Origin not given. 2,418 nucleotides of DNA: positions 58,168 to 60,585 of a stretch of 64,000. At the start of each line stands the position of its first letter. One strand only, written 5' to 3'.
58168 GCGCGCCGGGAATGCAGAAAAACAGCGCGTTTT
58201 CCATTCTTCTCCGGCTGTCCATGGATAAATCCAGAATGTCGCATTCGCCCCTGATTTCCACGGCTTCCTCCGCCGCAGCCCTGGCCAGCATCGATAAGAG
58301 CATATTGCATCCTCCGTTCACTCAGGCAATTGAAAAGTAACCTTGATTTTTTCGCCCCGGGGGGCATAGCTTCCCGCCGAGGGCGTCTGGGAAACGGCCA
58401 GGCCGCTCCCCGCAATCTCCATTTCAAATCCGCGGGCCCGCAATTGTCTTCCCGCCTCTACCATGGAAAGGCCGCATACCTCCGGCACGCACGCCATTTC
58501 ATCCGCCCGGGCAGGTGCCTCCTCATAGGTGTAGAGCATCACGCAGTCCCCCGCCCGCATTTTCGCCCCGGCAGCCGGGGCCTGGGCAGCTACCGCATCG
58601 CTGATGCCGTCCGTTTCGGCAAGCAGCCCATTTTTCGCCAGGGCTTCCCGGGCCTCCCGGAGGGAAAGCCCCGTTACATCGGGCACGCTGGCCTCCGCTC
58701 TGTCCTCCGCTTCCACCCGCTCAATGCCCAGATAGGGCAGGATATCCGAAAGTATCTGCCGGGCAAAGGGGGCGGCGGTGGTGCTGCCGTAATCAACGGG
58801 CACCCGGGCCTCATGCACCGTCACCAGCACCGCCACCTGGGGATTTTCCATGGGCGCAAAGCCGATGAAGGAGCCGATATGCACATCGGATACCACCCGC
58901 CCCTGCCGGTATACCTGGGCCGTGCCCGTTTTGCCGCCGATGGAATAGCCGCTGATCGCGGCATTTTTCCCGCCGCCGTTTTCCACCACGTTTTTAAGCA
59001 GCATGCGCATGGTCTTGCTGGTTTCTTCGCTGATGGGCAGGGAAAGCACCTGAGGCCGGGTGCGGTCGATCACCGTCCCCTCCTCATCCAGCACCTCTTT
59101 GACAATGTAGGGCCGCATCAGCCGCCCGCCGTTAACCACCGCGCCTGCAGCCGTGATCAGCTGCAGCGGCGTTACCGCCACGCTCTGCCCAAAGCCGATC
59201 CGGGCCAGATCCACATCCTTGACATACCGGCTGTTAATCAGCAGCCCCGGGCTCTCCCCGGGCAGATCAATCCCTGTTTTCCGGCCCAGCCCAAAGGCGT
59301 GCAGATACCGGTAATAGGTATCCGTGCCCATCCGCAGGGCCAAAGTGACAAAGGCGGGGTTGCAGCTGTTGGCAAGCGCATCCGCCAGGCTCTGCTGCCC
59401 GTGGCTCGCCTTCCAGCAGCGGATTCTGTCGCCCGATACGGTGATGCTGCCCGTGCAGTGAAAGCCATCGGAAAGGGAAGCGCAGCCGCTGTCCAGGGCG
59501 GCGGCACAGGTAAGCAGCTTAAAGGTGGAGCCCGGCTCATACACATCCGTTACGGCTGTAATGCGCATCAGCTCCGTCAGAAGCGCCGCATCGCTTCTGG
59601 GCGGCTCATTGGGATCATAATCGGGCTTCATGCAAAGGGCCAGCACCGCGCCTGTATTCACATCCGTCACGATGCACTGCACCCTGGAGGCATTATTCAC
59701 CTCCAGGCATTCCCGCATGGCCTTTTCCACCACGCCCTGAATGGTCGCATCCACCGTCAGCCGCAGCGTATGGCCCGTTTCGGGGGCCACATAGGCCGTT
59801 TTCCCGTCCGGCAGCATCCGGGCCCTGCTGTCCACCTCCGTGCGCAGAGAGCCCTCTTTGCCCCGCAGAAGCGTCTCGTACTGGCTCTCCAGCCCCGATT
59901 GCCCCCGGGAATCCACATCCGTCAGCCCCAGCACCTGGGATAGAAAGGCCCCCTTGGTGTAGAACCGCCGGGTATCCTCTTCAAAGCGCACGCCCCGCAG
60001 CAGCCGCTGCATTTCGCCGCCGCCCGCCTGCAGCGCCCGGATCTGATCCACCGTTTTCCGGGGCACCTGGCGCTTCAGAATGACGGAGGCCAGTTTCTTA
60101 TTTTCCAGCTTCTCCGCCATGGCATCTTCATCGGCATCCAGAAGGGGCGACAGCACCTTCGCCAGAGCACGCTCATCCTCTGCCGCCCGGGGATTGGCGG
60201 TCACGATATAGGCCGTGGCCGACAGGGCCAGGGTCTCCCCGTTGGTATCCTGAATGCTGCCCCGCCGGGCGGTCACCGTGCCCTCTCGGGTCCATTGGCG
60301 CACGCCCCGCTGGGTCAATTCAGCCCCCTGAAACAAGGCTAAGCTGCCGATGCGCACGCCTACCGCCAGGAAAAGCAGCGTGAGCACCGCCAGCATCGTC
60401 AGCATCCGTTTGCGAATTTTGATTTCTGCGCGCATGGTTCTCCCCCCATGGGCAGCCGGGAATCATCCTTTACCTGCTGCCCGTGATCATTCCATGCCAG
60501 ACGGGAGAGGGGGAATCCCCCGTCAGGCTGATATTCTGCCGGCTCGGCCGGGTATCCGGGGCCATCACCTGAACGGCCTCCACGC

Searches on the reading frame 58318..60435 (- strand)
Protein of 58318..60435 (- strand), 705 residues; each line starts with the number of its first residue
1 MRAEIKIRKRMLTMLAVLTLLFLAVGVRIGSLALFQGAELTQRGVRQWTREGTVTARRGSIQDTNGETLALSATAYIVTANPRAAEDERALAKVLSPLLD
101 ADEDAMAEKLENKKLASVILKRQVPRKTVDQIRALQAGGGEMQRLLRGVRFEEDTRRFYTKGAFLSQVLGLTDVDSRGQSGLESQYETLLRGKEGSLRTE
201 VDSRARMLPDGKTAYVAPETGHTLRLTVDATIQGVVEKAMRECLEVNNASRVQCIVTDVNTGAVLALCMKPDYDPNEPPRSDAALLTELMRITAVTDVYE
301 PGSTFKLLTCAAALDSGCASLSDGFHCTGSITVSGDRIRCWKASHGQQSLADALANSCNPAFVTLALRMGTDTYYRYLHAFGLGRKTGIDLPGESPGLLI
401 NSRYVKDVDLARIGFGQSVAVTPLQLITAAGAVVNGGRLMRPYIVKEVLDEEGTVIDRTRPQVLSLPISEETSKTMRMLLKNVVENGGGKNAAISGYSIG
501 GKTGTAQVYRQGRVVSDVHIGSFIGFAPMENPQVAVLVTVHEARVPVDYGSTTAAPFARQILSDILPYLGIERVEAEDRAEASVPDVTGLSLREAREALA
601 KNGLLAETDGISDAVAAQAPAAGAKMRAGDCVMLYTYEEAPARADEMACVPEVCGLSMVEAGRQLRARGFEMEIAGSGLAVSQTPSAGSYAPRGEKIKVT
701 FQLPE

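Call 22: search_protein_families(library=pfam, proteins=[window:58318-60435:-], max_evalue=0.001)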
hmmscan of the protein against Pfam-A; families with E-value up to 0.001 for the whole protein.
window:58318-60435:- (705 aa): 3 families
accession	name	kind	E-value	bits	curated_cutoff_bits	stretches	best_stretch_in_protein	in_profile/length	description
PF00905.27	Transpeptidase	-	8.2e-75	252.2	22.1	1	254-562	3-298/299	Penicillin binding protein transpeptidase domain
PF03717.20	PBP_dimer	-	4.2e-22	79.9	24.4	1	54-208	2-176/180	Penicillin-binding Protein dimerisation domain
PF03793.24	PASTA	-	6.9e-19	68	23.2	2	584-636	3-62/64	PASTA domain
